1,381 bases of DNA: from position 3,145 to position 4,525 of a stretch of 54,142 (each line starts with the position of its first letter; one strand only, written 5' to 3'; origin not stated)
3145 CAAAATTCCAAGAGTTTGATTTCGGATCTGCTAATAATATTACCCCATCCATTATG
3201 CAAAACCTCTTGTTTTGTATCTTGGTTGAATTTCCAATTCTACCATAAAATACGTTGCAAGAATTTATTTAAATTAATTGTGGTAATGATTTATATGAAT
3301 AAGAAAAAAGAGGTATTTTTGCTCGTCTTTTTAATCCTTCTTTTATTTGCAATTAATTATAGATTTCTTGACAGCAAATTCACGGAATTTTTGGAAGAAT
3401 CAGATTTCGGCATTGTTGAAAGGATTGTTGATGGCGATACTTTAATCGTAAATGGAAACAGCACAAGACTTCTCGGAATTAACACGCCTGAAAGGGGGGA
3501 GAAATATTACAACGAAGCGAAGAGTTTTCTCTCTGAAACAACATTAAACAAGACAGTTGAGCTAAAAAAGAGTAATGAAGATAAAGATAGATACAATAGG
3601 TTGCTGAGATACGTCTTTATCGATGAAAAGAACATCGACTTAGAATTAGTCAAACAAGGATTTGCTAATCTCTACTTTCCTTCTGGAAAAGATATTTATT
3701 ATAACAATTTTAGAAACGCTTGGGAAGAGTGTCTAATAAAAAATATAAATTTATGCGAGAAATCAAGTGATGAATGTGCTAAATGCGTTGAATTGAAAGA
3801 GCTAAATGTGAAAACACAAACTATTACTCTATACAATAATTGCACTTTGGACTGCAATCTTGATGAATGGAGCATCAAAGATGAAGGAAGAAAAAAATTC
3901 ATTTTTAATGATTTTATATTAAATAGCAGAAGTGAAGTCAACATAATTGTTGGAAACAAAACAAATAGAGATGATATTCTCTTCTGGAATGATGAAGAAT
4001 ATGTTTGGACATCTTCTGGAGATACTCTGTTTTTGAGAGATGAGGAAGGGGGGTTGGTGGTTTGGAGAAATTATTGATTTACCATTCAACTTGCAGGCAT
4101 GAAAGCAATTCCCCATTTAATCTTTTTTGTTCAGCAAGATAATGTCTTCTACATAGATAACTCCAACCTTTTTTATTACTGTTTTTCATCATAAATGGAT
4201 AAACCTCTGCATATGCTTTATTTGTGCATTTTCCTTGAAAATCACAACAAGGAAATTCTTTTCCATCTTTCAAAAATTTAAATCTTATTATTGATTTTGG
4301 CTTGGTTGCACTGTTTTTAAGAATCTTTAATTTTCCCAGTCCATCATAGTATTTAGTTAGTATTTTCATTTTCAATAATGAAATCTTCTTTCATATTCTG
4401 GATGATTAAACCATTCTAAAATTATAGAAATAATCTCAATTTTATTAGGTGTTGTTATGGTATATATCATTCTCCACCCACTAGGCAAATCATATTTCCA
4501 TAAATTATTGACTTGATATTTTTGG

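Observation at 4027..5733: Three progressively decayed copies of one gene's 3' end bracket two cargo islets, suggesting serial site-specific insertion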

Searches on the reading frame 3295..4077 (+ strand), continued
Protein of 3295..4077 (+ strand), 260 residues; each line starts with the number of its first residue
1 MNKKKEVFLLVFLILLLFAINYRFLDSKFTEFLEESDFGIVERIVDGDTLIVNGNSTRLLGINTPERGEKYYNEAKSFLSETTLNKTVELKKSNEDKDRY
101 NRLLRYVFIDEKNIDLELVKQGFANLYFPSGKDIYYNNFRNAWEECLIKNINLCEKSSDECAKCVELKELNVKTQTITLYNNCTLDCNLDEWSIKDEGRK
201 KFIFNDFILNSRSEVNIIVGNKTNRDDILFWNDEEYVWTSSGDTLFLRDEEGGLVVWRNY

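Call 57: find_related_loci(query=A1, collection=viral_contigs, flank=6000)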
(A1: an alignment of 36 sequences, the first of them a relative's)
Query A1 (260 aa) in viral_contigs; peptide patterns used: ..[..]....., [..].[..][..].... (x = any residue, [..] = any of these).
599 stretches matched a pattern (row limit reached: there are more); 134 encode a relative of the query (tblastn E <= 1e-3); the best 80 are kept; 80 distinct loci.
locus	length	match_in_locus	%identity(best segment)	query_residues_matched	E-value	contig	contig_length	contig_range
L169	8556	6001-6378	34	41-150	5e-9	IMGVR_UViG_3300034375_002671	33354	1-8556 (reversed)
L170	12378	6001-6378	33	41-150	9e-9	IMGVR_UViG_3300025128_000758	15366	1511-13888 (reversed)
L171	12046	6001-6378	34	41-150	1e-8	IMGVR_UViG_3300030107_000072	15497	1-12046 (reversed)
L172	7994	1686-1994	34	41-127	1e-8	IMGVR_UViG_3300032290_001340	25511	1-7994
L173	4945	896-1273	34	41-150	1e-8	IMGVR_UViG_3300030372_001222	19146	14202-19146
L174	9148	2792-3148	30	41-141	2e-8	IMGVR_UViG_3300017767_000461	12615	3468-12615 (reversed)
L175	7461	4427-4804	33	41-150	2e-8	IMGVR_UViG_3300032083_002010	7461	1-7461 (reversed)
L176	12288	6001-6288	32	41-124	4e-8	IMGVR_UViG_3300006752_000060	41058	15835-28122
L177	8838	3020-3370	33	39-141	4e-8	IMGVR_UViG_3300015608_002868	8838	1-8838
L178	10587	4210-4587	33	41-150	5e-8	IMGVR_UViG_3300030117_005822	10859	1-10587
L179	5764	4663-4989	35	41-133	5e-8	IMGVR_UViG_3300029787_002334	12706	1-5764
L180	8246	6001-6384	29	41-151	7e-8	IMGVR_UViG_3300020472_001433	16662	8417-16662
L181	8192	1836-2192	30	41-150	7e-8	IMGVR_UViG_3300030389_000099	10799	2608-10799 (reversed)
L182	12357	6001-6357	33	41-141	7e-8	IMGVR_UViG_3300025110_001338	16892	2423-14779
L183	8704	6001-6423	33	41-156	7e-8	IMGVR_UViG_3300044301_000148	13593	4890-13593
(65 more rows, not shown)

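Call 70: search_protein_families(library=ncbifam, proteins=[window:3295-4077:+], max_evalue=0.05)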
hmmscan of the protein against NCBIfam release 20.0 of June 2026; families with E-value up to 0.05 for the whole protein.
window:3295-4077:+ (260 aa): 2 families
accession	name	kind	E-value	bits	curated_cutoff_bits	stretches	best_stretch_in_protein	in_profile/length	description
NF047694.1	TnucaseNucIStaph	equivalog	2e-16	60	250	1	34-153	42-173/175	thermonuclease NucI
NF047969.1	CaNuclEcnA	equivalog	1.6e-12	47.7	180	2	73-128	67-124/151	calcium-activated nuclease EcnA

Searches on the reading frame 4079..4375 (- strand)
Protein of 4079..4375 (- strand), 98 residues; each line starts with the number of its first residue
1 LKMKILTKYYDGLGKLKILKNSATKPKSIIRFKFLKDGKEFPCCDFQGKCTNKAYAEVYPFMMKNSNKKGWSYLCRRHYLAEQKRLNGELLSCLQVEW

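Call 6: search_protein_families(library=pfam, proteins=[window:4079-4375:-], max_evalue=0.1)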
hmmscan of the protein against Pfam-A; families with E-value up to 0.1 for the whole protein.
window:4079-4375:- (98 aa): 0 families

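Call 44: search_protein_families(library=padloc, proteins=[window:4079-4375:-], max_evalue=0.01)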
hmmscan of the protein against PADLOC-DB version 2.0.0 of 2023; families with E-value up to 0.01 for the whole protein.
window:4079-4375:- (98 aa): 0 families

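Call 70: search_protein_families(library=ncbifam, proteins=[window:4079-4375:-], max_evalue=0.05)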
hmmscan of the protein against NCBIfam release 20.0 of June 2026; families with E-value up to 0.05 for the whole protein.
window:4079-4375:- (98 aa): 0 families
